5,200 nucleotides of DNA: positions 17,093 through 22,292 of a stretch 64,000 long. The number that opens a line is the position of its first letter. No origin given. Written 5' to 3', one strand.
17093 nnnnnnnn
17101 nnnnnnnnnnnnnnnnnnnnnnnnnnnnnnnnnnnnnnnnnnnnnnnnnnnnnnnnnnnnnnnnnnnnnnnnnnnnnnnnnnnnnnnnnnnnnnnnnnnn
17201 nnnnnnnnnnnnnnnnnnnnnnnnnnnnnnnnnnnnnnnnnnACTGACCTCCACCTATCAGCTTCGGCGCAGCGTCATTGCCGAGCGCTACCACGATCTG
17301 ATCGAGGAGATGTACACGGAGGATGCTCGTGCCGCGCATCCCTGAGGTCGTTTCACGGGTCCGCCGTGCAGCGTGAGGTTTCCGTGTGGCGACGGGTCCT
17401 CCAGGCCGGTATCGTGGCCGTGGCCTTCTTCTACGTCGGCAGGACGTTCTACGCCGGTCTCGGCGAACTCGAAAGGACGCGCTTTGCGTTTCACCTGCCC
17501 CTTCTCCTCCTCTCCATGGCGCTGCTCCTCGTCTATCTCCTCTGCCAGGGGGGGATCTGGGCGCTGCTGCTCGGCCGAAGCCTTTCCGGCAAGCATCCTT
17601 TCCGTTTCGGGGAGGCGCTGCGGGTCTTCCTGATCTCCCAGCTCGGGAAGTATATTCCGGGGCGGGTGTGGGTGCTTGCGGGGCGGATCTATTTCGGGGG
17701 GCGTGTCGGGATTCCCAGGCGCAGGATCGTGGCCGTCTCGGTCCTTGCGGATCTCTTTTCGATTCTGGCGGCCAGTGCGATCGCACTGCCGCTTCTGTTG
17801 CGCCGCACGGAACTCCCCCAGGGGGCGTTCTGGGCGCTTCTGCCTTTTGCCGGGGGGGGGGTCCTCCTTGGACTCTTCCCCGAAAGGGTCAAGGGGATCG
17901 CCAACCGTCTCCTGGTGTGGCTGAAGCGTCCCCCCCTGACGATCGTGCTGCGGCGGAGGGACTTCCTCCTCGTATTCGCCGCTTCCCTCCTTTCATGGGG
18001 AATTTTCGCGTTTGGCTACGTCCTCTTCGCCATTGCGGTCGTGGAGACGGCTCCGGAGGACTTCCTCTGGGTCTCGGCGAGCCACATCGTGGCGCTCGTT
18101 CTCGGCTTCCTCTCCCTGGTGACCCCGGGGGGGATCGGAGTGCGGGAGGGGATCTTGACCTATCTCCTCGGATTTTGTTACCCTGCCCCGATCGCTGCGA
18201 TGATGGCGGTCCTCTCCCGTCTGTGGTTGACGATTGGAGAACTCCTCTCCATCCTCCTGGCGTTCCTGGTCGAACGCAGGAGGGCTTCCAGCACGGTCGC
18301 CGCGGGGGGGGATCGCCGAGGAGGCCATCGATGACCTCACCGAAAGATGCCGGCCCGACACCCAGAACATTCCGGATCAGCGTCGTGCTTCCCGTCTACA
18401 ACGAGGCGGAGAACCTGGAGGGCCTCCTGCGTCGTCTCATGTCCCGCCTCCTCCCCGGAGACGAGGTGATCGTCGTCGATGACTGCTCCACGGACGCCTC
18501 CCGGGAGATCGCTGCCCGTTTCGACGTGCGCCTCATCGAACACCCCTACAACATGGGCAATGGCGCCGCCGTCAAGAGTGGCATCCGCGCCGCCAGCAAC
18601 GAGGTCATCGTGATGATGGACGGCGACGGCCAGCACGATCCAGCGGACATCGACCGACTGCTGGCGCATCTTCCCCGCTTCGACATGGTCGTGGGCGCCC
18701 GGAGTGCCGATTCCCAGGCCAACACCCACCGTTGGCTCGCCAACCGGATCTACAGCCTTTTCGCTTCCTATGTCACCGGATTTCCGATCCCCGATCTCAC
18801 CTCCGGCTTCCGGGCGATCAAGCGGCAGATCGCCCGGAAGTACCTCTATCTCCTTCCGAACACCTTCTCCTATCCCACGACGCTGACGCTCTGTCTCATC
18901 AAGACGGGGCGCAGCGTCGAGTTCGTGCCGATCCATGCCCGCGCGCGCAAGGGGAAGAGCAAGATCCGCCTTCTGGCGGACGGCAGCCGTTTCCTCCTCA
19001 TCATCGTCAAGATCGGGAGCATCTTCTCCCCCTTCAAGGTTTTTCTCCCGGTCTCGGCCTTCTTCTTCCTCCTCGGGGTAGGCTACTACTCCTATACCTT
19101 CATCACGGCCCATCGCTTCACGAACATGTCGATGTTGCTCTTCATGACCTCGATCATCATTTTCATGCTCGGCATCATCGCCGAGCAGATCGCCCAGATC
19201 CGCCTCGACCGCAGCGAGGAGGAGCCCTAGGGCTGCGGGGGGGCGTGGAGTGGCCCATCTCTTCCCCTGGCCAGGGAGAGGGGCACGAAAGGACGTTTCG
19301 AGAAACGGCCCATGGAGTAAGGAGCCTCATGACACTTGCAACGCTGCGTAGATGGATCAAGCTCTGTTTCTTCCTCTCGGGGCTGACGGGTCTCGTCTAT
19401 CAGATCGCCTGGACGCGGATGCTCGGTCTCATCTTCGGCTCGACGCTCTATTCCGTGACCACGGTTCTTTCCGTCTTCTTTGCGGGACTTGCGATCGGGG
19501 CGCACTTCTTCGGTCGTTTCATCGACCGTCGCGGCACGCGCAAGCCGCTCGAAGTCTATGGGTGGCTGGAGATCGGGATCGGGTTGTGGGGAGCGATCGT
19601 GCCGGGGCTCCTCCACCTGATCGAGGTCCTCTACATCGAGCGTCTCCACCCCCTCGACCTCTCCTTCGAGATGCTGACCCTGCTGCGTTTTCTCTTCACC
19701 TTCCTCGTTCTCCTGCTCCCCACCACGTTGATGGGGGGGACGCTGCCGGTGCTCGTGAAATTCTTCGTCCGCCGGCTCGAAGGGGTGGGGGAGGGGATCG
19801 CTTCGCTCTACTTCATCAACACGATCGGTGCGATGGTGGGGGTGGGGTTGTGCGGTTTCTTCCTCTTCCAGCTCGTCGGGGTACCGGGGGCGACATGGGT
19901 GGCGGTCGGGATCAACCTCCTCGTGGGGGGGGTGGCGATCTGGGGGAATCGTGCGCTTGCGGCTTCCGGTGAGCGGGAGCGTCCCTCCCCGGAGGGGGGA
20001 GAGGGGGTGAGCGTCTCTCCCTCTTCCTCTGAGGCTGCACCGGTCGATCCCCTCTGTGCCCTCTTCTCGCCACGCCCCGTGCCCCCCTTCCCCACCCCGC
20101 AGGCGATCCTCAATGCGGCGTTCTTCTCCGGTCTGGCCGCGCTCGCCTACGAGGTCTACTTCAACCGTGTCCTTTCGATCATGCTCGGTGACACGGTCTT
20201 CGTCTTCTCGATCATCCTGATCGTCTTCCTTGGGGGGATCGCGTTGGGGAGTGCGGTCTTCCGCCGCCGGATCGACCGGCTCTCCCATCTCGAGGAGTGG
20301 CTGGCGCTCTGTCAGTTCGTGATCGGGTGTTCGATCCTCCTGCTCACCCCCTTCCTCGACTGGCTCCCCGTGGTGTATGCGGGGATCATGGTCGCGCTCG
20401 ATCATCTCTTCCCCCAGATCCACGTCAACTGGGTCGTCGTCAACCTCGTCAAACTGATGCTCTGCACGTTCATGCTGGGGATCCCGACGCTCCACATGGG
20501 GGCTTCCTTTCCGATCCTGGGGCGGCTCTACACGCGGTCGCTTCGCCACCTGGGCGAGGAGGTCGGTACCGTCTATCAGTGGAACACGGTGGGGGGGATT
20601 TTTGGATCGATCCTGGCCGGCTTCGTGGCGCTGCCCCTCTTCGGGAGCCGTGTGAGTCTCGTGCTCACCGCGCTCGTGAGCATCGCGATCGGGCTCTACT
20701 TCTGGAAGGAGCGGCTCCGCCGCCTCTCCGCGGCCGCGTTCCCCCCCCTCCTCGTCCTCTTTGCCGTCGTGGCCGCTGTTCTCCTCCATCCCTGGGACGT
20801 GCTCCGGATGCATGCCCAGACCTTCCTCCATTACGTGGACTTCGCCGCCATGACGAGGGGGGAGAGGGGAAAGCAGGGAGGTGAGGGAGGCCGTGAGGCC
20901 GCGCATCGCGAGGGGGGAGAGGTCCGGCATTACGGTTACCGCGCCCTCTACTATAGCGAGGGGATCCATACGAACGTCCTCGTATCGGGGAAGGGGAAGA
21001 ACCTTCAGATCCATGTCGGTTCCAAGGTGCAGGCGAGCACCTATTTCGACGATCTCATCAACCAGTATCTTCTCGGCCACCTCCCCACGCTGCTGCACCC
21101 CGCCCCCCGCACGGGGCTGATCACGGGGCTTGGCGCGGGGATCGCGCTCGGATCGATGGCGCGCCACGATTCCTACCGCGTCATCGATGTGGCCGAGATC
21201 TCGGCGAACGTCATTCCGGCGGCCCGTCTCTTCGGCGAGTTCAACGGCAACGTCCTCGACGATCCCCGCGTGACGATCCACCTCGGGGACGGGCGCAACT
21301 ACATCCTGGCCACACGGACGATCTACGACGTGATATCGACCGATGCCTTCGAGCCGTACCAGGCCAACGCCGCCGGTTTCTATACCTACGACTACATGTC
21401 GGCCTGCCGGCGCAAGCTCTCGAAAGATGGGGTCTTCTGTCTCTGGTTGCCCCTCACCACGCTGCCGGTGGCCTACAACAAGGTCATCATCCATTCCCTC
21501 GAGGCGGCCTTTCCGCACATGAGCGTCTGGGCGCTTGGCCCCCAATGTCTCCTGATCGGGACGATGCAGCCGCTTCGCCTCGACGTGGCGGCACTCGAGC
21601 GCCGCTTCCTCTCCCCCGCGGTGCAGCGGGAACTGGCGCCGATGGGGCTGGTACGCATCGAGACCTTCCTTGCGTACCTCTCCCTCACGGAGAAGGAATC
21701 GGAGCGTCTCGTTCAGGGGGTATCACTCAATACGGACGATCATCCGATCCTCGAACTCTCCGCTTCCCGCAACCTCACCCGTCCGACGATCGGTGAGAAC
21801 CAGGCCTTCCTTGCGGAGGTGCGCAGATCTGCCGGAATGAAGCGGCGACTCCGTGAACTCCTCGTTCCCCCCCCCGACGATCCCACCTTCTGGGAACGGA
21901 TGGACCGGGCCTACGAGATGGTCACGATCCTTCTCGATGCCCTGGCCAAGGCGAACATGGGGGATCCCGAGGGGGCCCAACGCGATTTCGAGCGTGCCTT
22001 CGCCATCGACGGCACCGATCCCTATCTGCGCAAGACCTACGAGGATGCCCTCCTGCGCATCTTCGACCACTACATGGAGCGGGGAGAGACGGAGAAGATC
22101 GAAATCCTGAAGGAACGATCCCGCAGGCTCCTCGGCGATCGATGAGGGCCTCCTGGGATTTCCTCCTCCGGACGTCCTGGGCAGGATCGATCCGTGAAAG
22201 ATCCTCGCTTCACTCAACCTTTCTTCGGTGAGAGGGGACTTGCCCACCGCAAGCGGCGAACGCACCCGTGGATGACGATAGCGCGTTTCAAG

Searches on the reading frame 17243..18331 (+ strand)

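Call 12: search_protein_families(library=pfam, proteins=[window:17243-18331:+], max_evalue=0.0001)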
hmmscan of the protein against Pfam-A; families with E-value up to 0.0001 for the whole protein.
window:17243-18331:+ (363 aa): 1 family
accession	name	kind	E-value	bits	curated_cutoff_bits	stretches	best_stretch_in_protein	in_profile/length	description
PF03706.18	LPG_synthase_TM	-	7.5e-15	55.6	33.4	1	56-328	6-293/302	Lysylphosphatidylglycerol synthase TM region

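Call 67: search_protein_families(library=padloc, proteins=[window:17243-18331:+], max_evalue=0.00001)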
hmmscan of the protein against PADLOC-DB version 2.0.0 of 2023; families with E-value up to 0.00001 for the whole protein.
window:17243-18331:+ (363 aa): 0 families

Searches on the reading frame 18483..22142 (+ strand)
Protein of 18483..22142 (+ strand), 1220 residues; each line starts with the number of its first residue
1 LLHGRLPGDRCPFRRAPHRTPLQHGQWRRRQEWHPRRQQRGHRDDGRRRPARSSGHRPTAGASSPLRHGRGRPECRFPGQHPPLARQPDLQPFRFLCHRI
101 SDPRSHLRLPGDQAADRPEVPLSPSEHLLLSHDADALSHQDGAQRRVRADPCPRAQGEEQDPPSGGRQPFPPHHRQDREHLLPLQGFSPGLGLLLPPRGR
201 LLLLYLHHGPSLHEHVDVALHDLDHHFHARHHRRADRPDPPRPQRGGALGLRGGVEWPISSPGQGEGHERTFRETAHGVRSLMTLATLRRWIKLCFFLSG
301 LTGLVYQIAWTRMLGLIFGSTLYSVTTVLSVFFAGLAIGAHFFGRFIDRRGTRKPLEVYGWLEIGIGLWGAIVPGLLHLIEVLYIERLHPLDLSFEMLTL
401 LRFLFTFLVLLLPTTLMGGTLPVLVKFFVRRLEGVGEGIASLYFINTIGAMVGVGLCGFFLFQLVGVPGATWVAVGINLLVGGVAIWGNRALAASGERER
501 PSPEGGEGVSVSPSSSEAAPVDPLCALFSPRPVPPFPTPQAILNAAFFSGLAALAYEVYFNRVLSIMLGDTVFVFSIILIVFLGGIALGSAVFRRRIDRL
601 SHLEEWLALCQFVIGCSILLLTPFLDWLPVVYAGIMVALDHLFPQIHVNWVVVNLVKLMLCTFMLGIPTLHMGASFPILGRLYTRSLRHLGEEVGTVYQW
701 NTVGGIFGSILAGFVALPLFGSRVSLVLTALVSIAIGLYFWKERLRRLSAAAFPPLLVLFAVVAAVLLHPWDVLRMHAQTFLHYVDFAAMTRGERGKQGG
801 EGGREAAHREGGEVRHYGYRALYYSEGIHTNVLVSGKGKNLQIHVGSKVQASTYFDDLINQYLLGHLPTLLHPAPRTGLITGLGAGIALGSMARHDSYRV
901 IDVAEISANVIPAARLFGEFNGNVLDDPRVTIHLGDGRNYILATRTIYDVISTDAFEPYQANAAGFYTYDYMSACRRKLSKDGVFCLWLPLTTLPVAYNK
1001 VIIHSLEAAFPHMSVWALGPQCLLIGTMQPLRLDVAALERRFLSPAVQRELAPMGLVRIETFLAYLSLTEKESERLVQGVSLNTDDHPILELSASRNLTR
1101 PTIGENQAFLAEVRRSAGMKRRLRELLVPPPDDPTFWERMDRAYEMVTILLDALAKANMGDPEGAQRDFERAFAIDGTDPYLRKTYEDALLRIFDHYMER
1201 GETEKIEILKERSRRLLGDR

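Call 12: search_protein_families(library=pfam, proteins=[window:18483-22142:+], max_evalue=0.0001)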
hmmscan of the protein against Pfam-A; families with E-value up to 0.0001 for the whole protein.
window:18483-22142:+ (1220 aa): 2 families
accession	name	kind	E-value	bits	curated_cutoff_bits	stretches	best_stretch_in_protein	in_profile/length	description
PF01564.23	Spermine_synth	-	1.4e-17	64.3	22.9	1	861-988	5-131/186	Spermine/spermidine synthase domain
PF07690.21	MFS_1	-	3.5e-09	36.5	33.4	1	294-637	3-302/347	Major Facilitator Superfamily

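Call 44: search_protein_families(library=padloc, proteins=[window:18483-22142:+], max_evalue=0.00001)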
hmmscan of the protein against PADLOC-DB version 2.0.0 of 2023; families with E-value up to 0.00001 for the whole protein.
window:18483-22142:+ (1220 aa): 0 families
